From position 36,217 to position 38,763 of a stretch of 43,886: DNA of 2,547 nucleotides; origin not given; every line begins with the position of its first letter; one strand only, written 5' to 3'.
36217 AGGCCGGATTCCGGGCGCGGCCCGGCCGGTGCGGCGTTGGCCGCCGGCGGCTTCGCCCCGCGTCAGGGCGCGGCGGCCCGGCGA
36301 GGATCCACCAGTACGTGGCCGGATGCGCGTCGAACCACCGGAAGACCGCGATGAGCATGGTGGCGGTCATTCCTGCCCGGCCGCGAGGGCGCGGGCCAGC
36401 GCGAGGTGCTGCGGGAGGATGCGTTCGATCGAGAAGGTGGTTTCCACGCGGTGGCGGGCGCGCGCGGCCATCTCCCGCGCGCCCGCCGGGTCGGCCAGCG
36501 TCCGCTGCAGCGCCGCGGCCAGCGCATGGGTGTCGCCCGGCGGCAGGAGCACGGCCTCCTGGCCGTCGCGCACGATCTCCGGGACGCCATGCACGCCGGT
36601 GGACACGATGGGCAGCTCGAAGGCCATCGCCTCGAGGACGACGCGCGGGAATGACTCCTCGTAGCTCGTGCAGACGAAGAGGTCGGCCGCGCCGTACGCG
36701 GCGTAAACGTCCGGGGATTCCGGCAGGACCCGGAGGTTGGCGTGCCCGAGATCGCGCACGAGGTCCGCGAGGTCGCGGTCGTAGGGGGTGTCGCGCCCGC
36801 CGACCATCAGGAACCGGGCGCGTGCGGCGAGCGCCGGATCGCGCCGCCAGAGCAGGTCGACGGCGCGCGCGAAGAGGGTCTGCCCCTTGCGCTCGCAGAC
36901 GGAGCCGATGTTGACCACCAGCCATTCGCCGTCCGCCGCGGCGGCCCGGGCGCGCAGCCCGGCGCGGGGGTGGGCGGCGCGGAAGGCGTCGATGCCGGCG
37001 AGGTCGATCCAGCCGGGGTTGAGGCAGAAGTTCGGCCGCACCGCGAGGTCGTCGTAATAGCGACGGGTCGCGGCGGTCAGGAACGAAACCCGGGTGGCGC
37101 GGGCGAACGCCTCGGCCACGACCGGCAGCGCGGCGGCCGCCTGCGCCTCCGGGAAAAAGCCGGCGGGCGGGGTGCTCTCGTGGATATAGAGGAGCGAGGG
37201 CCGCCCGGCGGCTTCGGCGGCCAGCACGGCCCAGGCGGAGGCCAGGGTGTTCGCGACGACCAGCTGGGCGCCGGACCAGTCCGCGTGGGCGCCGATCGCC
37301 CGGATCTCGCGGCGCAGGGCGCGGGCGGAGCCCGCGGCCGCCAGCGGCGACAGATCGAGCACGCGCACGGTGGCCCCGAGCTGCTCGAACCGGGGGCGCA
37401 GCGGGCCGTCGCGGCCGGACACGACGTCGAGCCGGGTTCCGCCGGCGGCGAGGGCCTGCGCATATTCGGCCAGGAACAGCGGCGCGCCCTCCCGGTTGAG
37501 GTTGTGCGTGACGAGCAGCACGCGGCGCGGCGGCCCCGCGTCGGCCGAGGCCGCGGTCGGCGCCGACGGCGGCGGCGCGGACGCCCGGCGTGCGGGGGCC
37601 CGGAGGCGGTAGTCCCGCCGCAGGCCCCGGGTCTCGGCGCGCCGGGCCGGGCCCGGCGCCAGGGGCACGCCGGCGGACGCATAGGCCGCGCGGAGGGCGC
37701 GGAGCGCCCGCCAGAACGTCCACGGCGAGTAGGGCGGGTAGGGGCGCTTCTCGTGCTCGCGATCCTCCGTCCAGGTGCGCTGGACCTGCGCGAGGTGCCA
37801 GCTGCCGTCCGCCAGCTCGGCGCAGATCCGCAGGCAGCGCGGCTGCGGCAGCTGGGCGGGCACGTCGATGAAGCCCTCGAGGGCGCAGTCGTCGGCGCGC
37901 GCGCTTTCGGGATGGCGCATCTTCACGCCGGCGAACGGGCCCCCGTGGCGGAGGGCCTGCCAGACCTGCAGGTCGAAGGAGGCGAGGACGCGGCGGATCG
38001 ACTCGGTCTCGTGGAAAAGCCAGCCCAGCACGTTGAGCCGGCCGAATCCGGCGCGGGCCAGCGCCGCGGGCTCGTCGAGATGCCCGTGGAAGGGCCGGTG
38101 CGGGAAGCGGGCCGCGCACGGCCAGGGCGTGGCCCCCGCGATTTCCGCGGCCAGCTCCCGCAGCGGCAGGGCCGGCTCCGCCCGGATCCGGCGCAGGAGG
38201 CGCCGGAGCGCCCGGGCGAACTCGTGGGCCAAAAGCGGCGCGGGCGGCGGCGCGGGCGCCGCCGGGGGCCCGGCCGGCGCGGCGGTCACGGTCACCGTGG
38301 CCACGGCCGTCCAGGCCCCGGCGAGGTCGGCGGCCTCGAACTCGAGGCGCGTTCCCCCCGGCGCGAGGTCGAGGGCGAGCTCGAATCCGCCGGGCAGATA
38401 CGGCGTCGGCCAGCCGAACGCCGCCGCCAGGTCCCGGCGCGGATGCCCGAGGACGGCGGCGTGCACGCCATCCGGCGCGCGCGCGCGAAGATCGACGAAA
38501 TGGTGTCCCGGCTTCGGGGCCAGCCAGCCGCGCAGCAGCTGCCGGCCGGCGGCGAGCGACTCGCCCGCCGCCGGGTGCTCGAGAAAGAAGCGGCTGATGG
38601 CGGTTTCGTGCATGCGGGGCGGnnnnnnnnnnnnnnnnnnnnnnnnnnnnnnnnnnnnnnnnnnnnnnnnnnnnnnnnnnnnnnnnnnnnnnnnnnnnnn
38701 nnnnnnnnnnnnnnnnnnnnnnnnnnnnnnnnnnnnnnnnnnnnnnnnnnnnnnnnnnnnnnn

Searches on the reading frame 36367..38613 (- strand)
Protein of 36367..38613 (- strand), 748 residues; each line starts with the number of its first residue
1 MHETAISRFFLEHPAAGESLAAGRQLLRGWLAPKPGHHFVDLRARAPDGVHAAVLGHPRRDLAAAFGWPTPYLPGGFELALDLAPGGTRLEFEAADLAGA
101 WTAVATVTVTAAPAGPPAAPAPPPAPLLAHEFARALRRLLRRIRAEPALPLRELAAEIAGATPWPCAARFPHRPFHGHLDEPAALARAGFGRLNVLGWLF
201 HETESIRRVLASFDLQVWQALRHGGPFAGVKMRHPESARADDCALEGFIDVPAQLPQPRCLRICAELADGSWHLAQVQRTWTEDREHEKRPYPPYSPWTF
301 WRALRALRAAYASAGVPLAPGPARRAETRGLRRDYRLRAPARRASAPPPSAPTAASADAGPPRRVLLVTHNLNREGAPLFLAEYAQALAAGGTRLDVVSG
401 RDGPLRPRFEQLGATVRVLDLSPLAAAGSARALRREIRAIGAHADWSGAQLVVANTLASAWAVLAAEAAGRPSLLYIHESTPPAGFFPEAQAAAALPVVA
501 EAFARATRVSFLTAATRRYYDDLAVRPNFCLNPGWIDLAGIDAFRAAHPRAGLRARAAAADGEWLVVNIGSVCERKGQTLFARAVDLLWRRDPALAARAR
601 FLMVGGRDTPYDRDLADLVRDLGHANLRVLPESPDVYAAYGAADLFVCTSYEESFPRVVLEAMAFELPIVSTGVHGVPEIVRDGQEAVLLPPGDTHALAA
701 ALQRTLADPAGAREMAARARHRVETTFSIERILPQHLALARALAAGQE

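Call 12: search_protein_families(library=pfam, max_evalue=0.01, proteins=[window:36367-38613:-])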
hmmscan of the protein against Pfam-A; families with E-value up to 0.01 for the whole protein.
window:36367-38613:- (748 aa): 7 families
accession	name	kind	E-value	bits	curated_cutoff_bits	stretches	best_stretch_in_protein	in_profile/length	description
PF13692.12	Glyco_trans_1_4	-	6.5e-31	107.9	27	1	566-708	4-142/142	Glycosyl transferases group 1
PF00534.26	Glycos_transf_1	-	1.7e-28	99.7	26.4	1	555-721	7-171/172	Glycosyl transferases group 1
PF13579.12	Glyco_trans_4_4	-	2.8e-10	41.2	29.7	1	380-527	6-149/158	Glycosyl transferase 4-like domain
PF13524.12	Glyco_trans_1_2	-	2.4e-09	37.7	25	1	599-733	15-139/144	Glycosyl transferase-like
PF20706.3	GT4-conflict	-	3.5e-09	36.6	26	1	566-726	200-375/385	Family 4 Glycosyltransferase in conflict systems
PF13439.12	Glyco_transf_4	-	3e-07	31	28.5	1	376-527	3-156/170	Glycosyltransferase Family 4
PF16994.11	Glyco_trans_4_5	-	2.6e-06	27.7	26.6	1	363-468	3-91/172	Glycosyl-transferase family 4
